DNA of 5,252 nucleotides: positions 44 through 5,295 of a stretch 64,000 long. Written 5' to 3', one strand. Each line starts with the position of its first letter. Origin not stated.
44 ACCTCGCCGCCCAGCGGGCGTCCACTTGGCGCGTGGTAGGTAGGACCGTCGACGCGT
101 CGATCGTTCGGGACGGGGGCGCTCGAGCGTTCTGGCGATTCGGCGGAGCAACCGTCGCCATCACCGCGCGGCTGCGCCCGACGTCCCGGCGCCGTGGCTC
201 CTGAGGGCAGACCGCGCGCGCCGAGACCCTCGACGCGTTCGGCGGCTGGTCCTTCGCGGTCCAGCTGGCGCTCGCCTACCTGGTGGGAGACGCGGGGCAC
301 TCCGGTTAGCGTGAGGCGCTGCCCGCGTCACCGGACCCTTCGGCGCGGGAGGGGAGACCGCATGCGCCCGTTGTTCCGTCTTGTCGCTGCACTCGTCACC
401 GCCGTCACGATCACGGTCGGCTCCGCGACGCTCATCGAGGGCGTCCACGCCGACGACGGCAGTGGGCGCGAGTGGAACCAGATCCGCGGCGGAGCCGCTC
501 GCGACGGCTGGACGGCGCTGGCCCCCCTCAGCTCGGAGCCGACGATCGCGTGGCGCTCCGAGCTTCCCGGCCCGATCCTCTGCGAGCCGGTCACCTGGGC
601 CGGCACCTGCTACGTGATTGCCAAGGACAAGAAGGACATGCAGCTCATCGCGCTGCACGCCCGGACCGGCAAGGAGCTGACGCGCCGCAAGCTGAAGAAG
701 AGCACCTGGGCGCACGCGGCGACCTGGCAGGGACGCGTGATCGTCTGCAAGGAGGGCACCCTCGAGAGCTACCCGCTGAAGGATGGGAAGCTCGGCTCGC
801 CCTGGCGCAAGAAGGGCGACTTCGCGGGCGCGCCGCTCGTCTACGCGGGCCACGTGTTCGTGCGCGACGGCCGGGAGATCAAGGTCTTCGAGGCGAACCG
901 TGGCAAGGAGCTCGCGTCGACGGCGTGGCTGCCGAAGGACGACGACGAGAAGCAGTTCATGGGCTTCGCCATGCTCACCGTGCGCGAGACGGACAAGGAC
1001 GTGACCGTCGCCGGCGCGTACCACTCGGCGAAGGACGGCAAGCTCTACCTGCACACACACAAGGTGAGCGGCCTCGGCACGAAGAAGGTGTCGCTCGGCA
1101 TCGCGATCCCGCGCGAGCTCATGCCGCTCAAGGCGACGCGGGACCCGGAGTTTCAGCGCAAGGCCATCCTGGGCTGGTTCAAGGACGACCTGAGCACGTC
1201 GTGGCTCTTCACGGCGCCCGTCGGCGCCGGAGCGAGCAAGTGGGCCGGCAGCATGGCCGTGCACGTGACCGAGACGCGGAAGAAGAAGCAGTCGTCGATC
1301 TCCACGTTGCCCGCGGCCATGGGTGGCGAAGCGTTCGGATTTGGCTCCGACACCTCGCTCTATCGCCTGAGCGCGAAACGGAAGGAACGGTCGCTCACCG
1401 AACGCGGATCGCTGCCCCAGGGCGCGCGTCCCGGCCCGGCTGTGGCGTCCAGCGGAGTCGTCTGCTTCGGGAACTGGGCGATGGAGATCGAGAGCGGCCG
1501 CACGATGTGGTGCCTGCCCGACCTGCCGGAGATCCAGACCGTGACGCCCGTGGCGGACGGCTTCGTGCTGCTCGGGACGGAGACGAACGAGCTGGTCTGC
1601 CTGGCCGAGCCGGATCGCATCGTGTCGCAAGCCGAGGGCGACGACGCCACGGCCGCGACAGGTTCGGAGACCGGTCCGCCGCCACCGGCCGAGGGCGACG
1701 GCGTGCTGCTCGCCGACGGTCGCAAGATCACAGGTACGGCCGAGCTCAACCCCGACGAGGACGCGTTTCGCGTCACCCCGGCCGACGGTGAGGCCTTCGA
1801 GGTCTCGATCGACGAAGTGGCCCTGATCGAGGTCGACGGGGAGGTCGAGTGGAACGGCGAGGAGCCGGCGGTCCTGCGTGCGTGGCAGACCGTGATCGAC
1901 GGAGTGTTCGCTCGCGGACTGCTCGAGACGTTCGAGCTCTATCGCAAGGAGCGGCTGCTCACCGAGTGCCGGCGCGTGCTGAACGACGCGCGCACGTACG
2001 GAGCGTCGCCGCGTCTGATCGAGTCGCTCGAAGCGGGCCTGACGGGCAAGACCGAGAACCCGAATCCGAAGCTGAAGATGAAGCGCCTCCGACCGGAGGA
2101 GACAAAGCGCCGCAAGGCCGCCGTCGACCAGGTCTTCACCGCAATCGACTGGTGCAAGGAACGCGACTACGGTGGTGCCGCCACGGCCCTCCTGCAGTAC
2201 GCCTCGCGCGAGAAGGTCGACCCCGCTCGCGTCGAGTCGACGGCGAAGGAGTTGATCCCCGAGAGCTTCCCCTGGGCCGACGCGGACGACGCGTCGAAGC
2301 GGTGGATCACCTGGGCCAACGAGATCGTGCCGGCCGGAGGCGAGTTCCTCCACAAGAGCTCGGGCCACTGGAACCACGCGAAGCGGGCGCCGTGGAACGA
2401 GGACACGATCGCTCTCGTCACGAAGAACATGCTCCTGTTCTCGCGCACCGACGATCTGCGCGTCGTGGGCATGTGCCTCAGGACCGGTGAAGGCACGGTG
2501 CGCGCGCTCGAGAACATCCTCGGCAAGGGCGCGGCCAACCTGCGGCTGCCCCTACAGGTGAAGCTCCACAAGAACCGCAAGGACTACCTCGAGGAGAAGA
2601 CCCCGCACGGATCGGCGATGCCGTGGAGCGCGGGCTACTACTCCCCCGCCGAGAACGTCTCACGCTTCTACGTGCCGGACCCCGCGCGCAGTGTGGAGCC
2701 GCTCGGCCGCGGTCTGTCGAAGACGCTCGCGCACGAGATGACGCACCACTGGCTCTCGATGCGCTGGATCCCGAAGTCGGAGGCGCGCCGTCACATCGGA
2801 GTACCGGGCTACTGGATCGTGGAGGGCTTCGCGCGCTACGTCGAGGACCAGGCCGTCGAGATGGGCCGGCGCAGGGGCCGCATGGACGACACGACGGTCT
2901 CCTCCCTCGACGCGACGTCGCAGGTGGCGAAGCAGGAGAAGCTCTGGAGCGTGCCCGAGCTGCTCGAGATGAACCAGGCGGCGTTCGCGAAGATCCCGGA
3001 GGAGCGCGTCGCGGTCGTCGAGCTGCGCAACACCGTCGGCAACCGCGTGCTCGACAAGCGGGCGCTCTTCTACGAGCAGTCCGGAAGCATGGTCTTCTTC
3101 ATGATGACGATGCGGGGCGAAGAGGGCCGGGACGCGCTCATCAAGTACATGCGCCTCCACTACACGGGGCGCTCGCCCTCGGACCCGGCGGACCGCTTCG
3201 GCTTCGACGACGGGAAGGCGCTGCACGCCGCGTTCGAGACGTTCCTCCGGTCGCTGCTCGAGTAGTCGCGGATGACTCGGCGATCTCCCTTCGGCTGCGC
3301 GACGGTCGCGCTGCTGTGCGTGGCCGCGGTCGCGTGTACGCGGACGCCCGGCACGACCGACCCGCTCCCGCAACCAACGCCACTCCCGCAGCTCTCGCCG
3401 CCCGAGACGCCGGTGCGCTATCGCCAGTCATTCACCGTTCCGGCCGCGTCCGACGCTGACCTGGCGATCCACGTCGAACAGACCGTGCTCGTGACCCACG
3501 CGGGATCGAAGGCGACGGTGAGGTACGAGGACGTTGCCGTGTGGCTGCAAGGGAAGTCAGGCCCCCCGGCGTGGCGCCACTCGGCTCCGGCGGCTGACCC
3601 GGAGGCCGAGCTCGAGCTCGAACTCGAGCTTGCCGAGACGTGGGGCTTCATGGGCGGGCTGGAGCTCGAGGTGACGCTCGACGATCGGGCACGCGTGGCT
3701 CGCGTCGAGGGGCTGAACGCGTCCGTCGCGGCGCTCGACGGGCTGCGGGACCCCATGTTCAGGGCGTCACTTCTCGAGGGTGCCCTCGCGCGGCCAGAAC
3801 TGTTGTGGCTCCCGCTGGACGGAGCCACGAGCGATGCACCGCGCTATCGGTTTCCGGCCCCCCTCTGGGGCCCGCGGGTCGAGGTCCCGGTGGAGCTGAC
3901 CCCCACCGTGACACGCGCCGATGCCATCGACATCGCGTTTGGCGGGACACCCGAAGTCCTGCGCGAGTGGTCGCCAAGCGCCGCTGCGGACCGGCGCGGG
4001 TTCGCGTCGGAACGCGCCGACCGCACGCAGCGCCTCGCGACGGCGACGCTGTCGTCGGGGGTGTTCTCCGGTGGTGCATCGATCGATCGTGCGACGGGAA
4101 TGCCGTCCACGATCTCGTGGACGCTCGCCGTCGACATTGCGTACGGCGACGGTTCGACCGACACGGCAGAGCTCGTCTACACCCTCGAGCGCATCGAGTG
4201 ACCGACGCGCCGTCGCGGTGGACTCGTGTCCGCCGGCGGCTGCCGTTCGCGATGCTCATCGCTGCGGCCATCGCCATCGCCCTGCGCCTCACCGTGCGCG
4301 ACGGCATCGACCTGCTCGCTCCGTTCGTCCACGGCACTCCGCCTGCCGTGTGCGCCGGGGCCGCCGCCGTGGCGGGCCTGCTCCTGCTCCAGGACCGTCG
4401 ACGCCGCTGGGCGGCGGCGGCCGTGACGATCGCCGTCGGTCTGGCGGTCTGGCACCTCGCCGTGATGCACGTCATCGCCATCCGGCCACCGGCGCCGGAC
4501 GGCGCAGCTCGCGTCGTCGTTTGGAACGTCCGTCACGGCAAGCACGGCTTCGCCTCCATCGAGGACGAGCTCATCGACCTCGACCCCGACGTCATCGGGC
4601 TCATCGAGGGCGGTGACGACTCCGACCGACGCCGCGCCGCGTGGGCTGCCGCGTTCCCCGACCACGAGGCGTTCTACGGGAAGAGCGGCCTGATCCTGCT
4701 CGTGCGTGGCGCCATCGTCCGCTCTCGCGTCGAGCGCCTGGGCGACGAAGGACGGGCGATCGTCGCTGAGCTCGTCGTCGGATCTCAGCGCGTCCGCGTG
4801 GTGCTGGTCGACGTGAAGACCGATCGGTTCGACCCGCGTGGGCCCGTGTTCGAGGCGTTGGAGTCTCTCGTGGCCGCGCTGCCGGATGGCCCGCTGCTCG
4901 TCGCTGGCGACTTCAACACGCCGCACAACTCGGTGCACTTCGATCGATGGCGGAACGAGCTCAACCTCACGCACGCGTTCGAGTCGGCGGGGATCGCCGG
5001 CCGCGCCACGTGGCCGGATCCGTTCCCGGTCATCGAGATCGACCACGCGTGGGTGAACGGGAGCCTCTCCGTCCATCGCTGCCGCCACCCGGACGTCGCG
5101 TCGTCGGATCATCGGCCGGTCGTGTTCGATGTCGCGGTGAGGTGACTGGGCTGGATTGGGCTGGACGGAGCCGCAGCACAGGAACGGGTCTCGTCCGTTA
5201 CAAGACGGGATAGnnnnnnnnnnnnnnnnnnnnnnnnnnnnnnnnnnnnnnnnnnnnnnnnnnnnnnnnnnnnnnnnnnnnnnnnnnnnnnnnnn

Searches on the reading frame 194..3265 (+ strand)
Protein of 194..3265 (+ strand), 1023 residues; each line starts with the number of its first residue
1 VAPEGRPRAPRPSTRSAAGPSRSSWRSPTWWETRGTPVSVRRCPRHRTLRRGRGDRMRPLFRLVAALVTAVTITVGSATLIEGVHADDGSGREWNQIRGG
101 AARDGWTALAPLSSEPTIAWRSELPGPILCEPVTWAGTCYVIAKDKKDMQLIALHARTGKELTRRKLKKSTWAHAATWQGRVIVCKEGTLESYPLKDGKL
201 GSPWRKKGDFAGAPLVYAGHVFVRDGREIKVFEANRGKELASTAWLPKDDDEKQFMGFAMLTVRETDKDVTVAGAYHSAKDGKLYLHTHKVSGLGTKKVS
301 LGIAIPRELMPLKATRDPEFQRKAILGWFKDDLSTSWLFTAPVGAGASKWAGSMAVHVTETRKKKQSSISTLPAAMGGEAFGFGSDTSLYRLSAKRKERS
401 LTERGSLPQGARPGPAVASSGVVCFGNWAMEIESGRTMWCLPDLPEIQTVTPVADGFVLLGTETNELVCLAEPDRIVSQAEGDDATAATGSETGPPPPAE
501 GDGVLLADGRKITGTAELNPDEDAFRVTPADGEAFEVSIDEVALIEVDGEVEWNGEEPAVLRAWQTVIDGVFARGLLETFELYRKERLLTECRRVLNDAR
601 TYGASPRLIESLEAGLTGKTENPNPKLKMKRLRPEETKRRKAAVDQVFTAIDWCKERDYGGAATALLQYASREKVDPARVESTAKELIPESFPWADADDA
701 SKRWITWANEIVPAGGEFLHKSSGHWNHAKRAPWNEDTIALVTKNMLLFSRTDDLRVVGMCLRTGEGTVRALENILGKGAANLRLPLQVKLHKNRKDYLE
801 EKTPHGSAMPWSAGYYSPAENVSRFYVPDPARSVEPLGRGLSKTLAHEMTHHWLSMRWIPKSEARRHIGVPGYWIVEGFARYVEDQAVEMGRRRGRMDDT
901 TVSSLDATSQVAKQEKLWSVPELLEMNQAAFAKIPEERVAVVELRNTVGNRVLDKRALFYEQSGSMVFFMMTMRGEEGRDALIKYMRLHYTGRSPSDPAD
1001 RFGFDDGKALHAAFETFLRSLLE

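Call 21: search_protein_families(library=pfam, proteins=[window:194-3265:+], max_evalue=0.001)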
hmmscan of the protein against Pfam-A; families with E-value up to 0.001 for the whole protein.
window:194-3265:+ (1023 aa): 1 family
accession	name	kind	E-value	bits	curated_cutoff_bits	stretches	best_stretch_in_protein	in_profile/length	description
PF13360.13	PQQ_2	-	6.5e-08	33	27.6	1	151-239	5-95/233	Outer membrane protein assembly factor BamB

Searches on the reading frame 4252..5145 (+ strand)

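Call 21: search_protein_families(library=pfam, proteins=[window:4252-5145:+], max_evalue=0.001)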
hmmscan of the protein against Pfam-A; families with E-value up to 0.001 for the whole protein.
window:4252-5145:+ (297 aa): 2 families
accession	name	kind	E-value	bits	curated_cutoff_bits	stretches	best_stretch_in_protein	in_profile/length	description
PF03372.29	Exo_endo_phos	-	1.9e-19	70.7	24.5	1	90-287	2-225/225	Endonuclease/Exonuclease/phosphatase family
PF14529.12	Exo_endo_phos_2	-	2.8e-05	24.4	27.4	1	201-290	19-116/117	Endonuclease-reverse transcriptase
